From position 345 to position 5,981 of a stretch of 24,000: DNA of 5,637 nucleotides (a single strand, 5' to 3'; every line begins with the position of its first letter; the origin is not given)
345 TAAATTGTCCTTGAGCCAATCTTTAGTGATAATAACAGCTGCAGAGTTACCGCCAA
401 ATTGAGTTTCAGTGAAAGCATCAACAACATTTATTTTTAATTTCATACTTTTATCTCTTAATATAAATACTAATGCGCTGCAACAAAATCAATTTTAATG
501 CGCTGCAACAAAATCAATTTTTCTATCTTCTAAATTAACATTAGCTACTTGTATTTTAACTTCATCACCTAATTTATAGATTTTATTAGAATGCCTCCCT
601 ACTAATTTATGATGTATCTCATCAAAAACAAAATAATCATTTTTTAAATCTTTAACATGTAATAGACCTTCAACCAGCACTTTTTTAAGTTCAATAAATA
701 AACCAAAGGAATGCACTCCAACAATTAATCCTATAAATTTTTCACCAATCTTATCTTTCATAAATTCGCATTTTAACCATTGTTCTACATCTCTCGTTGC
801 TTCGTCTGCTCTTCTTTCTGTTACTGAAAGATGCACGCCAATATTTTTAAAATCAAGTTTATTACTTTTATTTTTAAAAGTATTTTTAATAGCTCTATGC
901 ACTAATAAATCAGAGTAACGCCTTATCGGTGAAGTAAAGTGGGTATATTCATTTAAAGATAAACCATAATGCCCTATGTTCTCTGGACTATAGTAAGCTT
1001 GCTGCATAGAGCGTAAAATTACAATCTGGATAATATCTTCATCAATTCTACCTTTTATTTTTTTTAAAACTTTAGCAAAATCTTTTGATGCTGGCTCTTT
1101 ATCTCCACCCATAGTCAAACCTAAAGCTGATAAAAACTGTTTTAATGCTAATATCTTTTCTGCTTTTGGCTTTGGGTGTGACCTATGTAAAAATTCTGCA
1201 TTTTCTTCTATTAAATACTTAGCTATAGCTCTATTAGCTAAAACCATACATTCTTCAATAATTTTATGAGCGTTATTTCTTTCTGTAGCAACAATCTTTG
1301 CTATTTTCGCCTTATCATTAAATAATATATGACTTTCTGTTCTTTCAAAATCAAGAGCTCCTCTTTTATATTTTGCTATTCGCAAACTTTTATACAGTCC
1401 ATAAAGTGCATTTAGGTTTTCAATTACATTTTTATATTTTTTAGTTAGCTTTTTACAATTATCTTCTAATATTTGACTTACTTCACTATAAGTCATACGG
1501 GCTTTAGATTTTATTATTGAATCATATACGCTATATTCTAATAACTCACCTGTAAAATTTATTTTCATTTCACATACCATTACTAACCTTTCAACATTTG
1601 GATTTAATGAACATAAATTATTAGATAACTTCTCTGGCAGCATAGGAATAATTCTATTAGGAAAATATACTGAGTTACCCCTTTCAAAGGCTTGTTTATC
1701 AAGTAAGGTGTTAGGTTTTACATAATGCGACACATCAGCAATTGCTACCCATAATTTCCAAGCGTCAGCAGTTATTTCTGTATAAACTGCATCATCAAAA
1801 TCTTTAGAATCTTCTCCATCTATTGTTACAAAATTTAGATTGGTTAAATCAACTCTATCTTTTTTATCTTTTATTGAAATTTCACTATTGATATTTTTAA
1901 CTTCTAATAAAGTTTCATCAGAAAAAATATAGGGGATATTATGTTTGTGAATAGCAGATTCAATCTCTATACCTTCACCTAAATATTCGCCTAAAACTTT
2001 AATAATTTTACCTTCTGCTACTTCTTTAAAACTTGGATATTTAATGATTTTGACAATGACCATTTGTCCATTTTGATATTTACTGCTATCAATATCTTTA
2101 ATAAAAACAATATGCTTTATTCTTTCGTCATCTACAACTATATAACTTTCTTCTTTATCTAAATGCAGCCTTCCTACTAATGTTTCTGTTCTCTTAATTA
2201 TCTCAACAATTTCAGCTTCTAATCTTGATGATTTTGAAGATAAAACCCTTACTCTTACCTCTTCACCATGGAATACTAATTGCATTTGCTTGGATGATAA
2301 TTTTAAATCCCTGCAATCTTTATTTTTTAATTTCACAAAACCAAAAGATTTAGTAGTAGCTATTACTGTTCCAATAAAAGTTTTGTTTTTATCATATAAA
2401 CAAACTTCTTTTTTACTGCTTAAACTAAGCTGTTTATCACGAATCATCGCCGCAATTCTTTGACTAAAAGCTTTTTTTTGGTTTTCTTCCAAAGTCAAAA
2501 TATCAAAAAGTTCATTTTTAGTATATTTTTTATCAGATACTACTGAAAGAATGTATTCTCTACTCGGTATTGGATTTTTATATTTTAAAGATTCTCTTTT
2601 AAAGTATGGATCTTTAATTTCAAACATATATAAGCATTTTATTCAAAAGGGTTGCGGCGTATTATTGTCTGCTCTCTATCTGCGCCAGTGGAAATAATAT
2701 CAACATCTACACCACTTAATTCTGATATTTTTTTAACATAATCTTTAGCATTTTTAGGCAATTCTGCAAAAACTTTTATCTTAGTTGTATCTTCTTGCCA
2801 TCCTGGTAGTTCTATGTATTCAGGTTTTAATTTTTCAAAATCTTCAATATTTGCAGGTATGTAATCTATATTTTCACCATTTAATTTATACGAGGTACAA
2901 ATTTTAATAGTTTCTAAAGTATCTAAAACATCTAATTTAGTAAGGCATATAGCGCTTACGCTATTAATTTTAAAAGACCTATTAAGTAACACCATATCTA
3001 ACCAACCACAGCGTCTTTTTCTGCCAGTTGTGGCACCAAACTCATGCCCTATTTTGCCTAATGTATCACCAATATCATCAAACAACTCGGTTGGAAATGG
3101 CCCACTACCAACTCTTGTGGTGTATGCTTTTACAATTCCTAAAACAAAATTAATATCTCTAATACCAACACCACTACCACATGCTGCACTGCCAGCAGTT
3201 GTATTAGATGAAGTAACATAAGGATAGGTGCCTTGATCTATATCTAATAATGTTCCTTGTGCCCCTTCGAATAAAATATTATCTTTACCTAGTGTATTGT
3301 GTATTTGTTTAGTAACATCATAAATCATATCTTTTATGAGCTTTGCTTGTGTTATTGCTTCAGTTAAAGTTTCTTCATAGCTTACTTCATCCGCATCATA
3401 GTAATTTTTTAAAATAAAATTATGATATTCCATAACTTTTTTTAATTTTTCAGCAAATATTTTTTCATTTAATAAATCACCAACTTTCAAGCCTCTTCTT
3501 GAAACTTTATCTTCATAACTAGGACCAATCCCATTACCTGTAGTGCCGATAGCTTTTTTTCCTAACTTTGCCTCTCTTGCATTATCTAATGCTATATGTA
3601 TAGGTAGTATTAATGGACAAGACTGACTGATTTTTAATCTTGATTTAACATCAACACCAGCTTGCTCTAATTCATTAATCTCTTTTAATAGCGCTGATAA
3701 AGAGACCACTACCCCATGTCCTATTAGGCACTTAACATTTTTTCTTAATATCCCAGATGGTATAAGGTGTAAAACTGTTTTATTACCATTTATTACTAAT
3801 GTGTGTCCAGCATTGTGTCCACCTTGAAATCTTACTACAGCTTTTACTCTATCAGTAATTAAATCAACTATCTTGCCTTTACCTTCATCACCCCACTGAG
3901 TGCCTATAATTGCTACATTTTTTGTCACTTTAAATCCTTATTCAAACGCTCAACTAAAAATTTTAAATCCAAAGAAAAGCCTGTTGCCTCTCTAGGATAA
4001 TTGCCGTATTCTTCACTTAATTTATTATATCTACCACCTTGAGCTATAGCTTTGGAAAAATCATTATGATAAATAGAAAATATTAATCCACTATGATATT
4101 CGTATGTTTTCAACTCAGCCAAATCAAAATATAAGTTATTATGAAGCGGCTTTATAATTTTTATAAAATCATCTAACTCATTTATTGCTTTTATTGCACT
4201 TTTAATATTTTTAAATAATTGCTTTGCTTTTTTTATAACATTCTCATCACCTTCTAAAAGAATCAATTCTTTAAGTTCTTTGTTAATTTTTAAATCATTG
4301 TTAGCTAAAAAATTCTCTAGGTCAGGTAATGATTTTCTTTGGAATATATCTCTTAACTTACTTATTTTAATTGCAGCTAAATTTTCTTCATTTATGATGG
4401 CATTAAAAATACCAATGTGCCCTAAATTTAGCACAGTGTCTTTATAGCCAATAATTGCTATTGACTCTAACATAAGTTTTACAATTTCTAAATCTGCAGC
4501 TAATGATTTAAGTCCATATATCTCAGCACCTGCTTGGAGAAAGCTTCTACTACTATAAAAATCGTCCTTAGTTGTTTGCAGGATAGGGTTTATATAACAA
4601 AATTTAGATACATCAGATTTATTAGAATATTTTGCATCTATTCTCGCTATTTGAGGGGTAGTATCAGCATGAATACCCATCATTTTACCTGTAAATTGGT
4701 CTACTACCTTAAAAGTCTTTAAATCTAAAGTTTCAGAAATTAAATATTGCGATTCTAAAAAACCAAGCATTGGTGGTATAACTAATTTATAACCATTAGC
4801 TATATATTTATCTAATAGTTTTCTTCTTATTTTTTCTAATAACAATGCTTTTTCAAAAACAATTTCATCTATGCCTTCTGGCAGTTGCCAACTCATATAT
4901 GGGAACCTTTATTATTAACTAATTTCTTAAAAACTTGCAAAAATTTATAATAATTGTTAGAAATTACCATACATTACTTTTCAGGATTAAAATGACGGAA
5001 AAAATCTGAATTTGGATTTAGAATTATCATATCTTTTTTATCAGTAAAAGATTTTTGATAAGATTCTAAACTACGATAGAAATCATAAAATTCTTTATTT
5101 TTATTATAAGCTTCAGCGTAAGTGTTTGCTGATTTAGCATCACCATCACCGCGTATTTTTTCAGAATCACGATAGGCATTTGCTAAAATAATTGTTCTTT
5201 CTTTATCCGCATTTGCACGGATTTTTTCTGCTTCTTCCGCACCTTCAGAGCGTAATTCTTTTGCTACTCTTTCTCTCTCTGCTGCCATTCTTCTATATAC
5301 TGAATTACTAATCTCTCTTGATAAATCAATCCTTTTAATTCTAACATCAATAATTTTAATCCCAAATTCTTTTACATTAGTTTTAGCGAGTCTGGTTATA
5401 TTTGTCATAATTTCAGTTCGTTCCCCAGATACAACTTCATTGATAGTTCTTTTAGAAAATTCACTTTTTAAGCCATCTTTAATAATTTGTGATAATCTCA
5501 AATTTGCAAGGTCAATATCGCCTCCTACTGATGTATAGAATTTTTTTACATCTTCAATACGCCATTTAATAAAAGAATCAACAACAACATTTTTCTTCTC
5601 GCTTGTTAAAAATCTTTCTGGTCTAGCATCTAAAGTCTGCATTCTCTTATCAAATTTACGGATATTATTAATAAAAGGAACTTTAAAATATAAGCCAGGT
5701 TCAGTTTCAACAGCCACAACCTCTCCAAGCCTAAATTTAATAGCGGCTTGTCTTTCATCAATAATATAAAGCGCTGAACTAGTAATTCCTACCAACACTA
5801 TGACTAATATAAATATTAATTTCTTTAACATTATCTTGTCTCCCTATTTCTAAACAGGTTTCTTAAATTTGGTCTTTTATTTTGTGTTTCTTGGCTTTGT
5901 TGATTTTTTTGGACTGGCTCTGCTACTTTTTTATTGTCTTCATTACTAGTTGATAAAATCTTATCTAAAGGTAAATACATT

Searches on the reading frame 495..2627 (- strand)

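Call 46: search_protein_families(library=pfam, proteins=[window:495-2627:-], max_evalue=0.00001)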
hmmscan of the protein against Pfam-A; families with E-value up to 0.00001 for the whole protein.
window:495-2627:- (710 aa): 4 families
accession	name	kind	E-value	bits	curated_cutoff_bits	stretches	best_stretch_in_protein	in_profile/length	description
PF00773.25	RNB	-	2.5e-113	379.1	29.3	1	258-583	1-323/326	RNB domain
PF17876.7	CSD2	-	2e-21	76.3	26.2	1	162-236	1-74/74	Cold shock domain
PF08206.17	OB_RNB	-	1e-08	35.2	24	1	86-143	1-58/58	Ribonuclease B OB domain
PF00575.29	S1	-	7.1e-08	33.2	22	1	624-706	1-71/74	S1 RNA binding domain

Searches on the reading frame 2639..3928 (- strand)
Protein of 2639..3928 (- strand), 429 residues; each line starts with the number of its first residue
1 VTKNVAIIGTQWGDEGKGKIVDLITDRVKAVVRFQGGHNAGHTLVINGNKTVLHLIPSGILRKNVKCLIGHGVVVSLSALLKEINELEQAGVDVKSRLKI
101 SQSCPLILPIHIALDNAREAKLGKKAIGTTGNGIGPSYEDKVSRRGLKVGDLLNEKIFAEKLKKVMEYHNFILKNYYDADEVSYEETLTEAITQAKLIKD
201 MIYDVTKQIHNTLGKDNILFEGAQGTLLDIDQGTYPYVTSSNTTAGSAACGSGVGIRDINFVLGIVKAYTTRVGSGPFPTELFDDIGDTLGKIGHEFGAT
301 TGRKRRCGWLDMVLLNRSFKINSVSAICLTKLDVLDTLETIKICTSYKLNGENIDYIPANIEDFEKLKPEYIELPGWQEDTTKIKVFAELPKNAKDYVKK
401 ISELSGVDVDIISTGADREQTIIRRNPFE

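Call 46: search_protein_families(library=pfam, proteins=[window:2639-3928:-], max_evalue=0.00001)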
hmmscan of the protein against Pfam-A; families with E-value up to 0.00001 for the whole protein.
window:2639-3928:- (429 aa): 1 family
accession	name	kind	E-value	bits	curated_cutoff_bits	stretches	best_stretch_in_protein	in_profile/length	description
PF00709.27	Adenylsucc_synt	-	4.1e-182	606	27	1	6-422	1-416/416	Adenylosuccinate synthetase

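Call 58: list_cluster_members(proteins=[window:2639-3925:-, window:18904-19857:-, window:16690-17532:+])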
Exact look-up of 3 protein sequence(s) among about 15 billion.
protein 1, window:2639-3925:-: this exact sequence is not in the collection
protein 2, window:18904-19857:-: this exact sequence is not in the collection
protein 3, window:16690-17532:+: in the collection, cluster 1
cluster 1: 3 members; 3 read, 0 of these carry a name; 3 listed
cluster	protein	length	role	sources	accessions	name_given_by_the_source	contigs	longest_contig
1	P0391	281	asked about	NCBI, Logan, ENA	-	-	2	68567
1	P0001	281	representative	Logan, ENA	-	-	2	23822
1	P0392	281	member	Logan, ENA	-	-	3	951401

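Call 60: find_homologous_proteins(query=window:2639-3925:-, max_evalue=1e-50)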
Query window:2639-3925:- (428 aa): 8000 proteins with E <= 1e-50 among 8000 candidates; the best 120 are listed.
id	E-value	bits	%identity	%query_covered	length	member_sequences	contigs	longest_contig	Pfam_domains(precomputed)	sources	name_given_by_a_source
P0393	6.0e-280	946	99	100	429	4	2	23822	PF00709.28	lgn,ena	-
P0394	2.2e-200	684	71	100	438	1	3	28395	PF00709.28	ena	-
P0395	2.3e-200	684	69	100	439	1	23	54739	PF00709.28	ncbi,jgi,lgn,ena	-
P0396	3.1e-200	684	71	100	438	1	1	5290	PF00709.28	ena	-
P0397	3.3e-200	684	70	100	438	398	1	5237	PF00709.28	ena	-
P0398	4.2e-200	683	71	100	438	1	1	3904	PF00709.28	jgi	jgi:adenylosuccinate synthase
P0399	4.4e-200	683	71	100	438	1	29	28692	PF00709.28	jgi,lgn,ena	jgi:adenylosuccinate synthase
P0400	4.4e-200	683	71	100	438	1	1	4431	PF00709.28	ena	-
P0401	6.1e-200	683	70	100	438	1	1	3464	PF00709.28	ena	-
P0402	6.5e-200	683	71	100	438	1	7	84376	PF00709.28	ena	-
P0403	7.7e-200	682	70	100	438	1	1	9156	PF00709.28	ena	-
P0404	8.2e-200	682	70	100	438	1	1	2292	PF00709.28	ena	-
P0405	8.4e-200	682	70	100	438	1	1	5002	PF00709.28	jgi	-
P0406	1.1e-199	682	70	100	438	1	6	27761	PF00709.28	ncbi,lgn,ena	-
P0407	1.3e-199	682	70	100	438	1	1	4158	PF00709.28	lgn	-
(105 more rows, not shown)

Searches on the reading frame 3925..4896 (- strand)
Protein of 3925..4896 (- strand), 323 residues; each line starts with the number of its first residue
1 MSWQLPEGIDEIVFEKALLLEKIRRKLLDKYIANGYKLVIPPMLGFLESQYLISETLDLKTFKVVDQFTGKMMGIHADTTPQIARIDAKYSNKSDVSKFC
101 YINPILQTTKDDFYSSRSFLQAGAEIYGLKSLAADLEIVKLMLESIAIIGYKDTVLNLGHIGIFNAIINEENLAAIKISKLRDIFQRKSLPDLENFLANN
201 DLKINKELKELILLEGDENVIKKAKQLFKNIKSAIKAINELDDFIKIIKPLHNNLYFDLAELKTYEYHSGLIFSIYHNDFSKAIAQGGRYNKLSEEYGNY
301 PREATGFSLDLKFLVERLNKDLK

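Call 46: search_protein_families(library=pfam, proteins=[window:3925-4896:-], max_evalue=0.00001)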
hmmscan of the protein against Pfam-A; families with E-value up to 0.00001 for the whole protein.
window:3925-4896:- (323 aa): 1 family
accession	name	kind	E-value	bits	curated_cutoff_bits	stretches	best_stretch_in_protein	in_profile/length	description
PF13393.11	tRNA-synt_His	-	5.6e-85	285.7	25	1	8-313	1-307/308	Histidyl-tRNA synthetase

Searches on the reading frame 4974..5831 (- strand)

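Call 46: search_protein_families(library=pfam, proteins=[window:4974-5831:-], max_evalue=0.00001)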
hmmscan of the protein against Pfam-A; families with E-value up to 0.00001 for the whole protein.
window:4974-5831:- (285 aa): 1 family
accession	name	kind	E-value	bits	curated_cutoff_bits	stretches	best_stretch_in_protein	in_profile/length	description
PF01145.31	Band_7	-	4.4e-34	118.5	23.6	1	23-200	2-166/176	SPFH domain / Band 7 family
